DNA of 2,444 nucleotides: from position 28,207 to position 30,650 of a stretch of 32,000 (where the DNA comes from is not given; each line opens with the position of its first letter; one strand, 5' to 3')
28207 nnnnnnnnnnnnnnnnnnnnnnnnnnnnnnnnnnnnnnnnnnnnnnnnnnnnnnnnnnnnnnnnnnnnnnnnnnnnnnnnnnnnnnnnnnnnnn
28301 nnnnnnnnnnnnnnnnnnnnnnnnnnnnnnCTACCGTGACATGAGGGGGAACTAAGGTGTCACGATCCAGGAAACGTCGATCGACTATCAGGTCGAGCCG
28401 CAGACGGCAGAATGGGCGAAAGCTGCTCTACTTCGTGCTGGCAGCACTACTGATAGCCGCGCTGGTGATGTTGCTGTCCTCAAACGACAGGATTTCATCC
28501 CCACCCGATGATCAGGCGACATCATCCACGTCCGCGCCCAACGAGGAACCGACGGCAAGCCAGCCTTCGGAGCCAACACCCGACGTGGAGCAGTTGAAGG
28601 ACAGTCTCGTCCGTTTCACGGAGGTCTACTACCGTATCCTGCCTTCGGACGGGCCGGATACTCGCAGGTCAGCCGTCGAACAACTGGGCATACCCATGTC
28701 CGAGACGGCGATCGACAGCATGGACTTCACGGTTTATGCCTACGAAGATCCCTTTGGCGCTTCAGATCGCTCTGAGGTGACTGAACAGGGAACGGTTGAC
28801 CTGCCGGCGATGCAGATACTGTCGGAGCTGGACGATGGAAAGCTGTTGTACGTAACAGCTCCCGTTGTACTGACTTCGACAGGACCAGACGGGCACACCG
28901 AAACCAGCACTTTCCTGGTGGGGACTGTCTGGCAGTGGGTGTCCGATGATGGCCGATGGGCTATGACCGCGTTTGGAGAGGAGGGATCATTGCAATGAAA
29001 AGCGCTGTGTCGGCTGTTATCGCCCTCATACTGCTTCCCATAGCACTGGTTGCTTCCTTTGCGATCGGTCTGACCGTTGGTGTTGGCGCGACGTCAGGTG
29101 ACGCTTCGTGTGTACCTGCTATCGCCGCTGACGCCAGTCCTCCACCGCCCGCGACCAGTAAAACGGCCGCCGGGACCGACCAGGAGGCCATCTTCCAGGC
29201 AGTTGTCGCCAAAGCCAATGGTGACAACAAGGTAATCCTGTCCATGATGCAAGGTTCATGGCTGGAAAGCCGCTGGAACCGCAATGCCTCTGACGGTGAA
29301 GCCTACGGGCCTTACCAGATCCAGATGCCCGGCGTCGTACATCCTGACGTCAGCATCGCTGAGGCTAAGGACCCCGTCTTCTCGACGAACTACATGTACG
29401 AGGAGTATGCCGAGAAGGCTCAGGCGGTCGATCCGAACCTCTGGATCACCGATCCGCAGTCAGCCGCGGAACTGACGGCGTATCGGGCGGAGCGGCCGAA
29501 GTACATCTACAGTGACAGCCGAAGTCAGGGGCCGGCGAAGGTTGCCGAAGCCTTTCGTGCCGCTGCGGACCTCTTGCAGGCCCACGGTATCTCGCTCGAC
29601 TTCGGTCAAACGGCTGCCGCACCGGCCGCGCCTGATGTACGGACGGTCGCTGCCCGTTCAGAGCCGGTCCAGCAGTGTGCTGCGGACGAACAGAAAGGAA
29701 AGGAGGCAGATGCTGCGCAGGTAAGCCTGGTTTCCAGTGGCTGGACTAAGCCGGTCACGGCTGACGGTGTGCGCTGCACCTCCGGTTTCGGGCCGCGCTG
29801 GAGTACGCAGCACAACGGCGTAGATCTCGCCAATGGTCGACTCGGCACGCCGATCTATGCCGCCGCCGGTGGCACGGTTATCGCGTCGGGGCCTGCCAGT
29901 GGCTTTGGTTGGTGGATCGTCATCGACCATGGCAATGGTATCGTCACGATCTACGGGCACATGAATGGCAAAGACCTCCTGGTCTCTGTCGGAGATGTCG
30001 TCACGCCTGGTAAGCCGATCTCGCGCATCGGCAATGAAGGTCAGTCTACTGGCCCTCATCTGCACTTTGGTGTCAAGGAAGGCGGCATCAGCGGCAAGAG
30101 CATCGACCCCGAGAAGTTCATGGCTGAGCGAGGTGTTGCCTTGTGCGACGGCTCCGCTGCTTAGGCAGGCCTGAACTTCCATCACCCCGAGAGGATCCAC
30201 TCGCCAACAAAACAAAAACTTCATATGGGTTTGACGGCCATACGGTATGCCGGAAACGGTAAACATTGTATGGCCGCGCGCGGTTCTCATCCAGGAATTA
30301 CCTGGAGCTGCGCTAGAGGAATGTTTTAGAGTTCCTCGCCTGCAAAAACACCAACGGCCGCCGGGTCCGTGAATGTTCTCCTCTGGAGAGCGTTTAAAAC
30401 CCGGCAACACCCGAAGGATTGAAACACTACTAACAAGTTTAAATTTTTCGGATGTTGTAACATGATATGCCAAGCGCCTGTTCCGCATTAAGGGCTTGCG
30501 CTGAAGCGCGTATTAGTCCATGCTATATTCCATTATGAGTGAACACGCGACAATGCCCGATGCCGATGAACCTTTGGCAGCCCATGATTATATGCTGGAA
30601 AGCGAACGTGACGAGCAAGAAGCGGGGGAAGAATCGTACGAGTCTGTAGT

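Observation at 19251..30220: An ~11 kb high-GC island wedged between tRNA-Val and rpoD in a ~50% GC backbone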

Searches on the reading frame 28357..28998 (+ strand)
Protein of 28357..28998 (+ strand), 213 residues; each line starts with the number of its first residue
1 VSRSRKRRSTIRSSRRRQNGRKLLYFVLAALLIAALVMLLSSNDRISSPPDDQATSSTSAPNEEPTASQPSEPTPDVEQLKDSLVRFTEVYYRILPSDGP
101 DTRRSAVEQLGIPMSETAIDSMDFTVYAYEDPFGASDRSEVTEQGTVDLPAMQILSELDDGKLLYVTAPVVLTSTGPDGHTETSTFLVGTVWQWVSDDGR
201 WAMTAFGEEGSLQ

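Call 5: search_protein_families(library=pfam, proteins=[window:28357-28998:+], max_evalue=0.01)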
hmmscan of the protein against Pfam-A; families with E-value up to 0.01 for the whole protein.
window:28357-28998:+ (213 aa): 0 families

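Call 10: search_protein_families(library=ncbifam, proteins=[window:28357-28998:+], max_evalue=0.1)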
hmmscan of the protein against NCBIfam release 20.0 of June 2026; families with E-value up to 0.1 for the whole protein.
window:28357-28998:+ (213 aa): 2 families
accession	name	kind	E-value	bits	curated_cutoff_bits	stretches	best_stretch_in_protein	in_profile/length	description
NF053527.1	lipo_Cory_WKLS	subfamily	0.00043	20.2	105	1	28-88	3-61/166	WKL family lipoprotein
NF053526.1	Myco_lipo_LppK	equivalog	0.0046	16.9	125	1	27-89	8-70/167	lipoprotein LppK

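Call 89: search_protein_families(library=pfam, proteins=[window:28357-28998:+], max_evalue=1)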
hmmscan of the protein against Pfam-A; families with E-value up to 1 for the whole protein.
window:28357-28998:+ (213 aa): 1 family
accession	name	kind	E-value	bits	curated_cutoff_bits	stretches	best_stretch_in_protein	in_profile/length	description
PF24119.1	DUF7393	-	0.048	13.8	27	1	173-202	6-35/48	Domain of unknown function (DUF7393)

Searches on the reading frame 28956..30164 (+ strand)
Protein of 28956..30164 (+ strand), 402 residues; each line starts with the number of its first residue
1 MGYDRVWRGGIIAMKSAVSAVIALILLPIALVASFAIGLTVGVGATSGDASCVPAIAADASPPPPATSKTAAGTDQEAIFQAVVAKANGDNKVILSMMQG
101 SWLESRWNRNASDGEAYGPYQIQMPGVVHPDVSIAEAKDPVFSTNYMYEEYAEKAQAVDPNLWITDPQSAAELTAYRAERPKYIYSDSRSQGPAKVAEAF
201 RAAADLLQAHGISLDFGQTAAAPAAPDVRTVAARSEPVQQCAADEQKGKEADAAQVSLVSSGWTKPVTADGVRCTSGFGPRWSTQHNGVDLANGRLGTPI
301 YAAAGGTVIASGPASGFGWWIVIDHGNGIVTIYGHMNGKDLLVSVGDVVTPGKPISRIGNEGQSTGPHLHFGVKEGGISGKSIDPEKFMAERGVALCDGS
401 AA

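Call 5: search_protein_families(library=pfam, proteins=[window:28956-30164:+], max_evalue=0.01)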
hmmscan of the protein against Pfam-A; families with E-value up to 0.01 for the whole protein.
window:28956-30164:+ (402 aa): 1 family
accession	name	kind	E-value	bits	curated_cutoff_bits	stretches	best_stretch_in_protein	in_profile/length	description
PF01551.29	Peptidase_M23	-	1.1e-27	96.5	28.7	1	285-385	2-96/96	Peptidase family M23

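Call 10: search_protein_families(library=ncbifam, proteins=[window:28956-30164:+], max_evalue=0.1)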
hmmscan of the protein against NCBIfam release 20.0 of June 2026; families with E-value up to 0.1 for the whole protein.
window:28956-30164:+ (402 aa): 14 families
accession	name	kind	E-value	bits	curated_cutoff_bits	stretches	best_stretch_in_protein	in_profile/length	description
NF052336.1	PdgHdaseHSB100310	equivalog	2.2e-22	79.8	500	1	255-377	27-145/316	peptidoglycan hydrolase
NF052530.1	Heli_ShapePgp3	exception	4.1e-18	65.5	300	1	284-390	165-265/270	peptidoglycan metallopeptidase Pgp3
NF008652.0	PRK11649.1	equivalog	3.9e-16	58.8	341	1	284-373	311-397/439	murein DD-endopeptidase MepM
NF052529.1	PG_M23_Pgp6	exception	5.9e-14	51.6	600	1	285-391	334-434/452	peptidoglycan metallopeptidase Pgp6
NF041208.1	celldiv_DipM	equivalog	3.6e-13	49.5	740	1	234-376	265-407/419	cell division endopeptidase DipM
NF040883.1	amid_act_ActS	equivalog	1.6e-12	47.2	375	1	284-393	134-237/242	amidase activator ActS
NF053825.1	PdgNdpepShyA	equivalog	3.5e-12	45.7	700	1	284-375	294-382/425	peptidoglycan DD-endopeptidase ShyA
NF053824.1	PdgNdpepShyC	equivalog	4.8e-12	45.5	700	1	285-373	295-380/429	peptidoglycan DD-endopeptidase ShyC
NF008644.1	PRK11637.1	equivalog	7.3e-11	41.7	270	1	296-385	295-379/385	murein hydrolase activator EnvC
NF053738.1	S2SprSpoIIQBc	equivalog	2.6e-10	40.3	250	1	285-391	121-225/232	stage II sporulation protein SpoIIQ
NF008123.1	PRK10871.1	equivalog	2.9e-10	40.1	311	1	215-392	198-365/365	murein hydrolase activator NlpD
NF050804.1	CellDivDipMCaul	equivalog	5.9e-08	32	900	1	256-374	497-614/634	cell division endopeptidase DipM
NF047755.1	LIC_10271_M23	exception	0.0005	19.9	180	1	286-359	117-187/207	LIC_10271 family cell wall hydrolase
NF047657.1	CellWlHdaseLepto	equivalog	0.018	14.5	400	1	286-358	128-197/221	hypothetical protein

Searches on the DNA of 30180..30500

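Call 118: search_rna_families(source=window, start=30180, end=30500, threshold=evalue, max_evalue=10)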
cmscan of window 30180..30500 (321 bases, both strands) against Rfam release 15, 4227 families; matches with E-value up to 10: 5.
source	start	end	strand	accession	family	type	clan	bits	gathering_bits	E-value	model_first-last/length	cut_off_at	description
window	30392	30425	-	RF01315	CRISPR-DR2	Gene; CRISPR;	CL00014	15.4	37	5.1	1-30/30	no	CRISPR RNA direct repeat element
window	30385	30425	+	RF01322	CRISPR-DR9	Gene; CRISPR;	-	14.8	45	1.8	1-37/37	no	CRISPR RNA direct repeat element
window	30391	30425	-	RF01357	CRISPR-DR31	Gene; CRISPR;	-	14.6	35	2.5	1-37/37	no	CRISPR RNA direct repeat element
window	30400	30428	-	RF02888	BtsR1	Gene; sRNA;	-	13.4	66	4.4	1-51/51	no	Bacillus sRNA 1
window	30397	30425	+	RF01323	CRISPR-DR10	Gene; CRISPR;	-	12.2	39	8.9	1-37/37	no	CRISPR RNA direct repeat element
